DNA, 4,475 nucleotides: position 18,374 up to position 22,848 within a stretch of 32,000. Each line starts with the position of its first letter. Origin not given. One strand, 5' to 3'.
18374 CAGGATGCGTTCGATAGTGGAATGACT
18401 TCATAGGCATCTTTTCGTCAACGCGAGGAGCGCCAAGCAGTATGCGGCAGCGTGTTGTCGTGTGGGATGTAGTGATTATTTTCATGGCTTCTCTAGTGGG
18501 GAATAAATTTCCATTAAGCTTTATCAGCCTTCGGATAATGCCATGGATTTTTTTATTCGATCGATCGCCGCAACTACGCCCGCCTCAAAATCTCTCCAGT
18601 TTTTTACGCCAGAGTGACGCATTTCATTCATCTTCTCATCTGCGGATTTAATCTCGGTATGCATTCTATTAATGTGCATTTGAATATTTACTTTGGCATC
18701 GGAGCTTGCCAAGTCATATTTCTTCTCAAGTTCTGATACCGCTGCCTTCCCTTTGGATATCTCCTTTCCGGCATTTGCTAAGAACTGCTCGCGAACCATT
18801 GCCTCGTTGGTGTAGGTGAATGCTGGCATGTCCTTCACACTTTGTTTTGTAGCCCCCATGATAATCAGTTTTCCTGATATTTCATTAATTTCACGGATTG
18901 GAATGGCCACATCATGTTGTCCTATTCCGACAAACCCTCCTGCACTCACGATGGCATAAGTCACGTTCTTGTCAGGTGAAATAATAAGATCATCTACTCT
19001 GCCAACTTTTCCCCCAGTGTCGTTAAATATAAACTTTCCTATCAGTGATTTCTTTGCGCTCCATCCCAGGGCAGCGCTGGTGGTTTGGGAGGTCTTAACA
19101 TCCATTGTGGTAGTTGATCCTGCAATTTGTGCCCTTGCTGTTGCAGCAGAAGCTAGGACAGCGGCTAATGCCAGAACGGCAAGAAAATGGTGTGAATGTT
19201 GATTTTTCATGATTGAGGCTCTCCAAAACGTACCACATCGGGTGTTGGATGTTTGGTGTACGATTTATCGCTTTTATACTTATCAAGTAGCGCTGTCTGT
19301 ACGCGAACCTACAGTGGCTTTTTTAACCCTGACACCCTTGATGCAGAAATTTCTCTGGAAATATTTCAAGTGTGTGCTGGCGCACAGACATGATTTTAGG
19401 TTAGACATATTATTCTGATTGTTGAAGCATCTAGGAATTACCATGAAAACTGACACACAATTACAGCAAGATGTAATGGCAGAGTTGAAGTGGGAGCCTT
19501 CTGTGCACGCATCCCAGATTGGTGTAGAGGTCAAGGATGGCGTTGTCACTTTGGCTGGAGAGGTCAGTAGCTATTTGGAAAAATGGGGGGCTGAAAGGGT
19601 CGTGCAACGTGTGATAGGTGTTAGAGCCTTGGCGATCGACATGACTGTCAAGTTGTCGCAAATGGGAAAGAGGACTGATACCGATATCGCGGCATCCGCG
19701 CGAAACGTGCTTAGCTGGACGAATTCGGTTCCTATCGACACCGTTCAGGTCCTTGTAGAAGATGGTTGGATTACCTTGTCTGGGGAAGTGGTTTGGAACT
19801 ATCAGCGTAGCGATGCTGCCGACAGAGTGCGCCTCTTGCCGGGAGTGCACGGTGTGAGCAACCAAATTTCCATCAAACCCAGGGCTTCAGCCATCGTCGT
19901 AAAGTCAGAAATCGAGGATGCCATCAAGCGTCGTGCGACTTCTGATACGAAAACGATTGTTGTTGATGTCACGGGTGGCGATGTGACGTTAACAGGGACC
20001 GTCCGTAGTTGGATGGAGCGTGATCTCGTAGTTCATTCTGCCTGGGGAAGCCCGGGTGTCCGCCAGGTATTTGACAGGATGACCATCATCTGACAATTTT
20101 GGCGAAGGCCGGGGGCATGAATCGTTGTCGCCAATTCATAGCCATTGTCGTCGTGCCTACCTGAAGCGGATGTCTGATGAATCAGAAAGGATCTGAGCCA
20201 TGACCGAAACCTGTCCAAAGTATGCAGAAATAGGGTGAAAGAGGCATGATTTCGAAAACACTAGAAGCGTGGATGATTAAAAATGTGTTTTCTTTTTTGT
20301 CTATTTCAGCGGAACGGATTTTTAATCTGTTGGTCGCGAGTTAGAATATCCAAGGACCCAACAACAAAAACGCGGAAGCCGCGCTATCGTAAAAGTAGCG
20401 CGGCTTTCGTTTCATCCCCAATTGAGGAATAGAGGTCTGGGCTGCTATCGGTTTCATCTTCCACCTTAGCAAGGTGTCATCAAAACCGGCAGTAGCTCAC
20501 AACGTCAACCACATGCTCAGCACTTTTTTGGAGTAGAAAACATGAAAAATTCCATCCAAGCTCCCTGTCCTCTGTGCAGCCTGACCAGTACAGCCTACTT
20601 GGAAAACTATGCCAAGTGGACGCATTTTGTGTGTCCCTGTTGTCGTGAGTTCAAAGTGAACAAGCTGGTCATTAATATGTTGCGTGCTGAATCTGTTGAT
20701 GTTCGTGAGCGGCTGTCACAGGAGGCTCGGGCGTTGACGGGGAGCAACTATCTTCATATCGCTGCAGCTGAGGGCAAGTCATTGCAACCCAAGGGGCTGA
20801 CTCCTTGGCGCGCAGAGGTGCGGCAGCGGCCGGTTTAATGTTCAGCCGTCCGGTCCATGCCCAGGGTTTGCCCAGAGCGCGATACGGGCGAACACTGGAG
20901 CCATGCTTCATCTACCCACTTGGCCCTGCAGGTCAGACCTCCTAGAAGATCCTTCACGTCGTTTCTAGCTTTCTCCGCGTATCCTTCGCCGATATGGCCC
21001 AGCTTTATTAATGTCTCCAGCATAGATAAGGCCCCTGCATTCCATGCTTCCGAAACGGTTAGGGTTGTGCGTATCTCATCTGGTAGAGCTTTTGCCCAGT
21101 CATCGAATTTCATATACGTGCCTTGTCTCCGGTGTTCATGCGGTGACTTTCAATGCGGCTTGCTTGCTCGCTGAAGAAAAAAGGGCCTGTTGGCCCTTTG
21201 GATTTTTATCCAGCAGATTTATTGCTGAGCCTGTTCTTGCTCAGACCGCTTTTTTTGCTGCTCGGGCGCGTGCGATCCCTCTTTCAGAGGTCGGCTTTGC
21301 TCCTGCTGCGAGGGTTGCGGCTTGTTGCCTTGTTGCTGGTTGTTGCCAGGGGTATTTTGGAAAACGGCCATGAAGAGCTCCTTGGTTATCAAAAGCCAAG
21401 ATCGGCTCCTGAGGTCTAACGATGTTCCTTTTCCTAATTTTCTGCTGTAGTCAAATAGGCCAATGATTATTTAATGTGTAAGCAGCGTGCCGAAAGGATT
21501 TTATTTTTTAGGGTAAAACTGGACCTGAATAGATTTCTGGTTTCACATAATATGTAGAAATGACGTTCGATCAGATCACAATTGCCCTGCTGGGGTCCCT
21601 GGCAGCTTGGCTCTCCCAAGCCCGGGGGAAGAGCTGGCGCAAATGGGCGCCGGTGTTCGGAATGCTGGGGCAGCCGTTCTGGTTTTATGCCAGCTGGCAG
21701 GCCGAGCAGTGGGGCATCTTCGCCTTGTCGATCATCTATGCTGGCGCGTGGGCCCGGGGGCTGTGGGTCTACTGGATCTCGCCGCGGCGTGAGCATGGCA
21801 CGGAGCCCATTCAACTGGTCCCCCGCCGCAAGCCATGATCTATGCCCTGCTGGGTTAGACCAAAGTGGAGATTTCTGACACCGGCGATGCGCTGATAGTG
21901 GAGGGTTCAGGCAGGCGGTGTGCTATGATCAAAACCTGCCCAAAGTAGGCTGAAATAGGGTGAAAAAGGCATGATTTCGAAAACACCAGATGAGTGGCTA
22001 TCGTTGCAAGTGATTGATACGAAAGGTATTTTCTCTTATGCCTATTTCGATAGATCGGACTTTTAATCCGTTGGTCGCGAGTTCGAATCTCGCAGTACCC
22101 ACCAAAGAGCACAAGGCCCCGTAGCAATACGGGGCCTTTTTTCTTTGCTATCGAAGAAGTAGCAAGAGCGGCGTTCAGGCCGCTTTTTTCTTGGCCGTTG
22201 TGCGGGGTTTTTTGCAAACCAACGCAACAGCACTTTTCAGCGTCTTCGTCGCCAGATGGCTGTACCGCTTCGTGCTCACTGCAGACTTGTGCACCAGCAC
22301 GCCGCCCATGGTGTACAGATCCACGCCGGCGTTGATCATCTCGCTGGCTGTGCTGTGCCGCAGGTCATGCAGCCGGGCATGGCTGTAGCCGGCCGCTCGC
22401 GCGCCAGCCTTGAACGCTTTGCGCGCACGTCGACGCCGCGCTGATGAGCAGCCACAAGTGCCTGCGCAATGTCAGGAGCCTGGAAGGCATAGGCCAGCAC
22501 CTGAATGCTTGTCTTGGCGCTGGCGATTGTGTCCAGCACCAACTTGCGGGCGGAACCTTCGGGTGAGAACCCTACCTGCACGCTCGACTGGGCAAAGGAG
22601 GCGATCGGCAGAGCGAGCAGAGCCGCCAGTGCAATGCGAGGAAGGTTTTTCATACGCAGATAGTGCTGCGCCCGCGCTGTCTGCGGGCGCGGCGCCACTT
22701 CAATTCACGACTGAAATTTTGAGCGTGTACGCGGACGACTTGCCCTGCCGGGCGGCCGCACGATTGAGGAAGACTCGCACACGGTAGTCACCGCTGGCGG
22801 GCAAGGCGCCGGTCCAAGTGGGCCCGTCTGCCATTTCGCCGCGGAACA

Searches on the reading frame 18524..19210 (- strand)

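Call 83: search_protein_families(library=pfam, proteins=[window:18524-19210:-], max_evalue=0.001)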
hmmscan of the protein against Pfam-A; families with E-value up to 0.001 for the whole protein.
window:18524-19210:- (228 aa): 1 family
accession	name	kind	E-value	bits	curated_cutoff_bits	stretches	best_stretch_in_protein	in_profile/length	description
PF05239.21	PRC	-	1.8e-10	41.1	21.2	1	55-119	8-73/78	PRC-barrel domain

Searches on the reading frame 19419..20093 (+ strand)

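Call 83: search_protein_families(library=pfam, proteins=[window:19419-20093:+], max_evalue=0.001)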
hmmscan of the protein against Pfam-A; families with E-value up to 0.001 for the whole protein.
window:19419-20093:+ (224 aa): 1 family
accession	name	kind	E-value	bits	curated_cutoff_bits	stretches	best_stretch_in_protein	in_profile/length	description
PF04972.22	BON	-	1.1e-41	141.4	27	3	11-76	1-66/69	BON domain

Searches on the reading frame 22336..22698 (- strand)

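Call 83: search_protein_families(library=pfam, proteins=[window:22336-22698:-], max_evalue=0.001)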
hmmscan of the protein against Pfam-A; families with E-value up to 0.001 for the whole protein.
window:22336-22698:- (120 aa): 1 family
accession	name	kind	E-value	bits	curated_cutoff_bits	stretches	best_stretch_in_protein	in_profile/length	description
PF13091.12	PLDc_2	-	3.7e-07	30.5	27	1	55-92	2-40/132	PLD-like domain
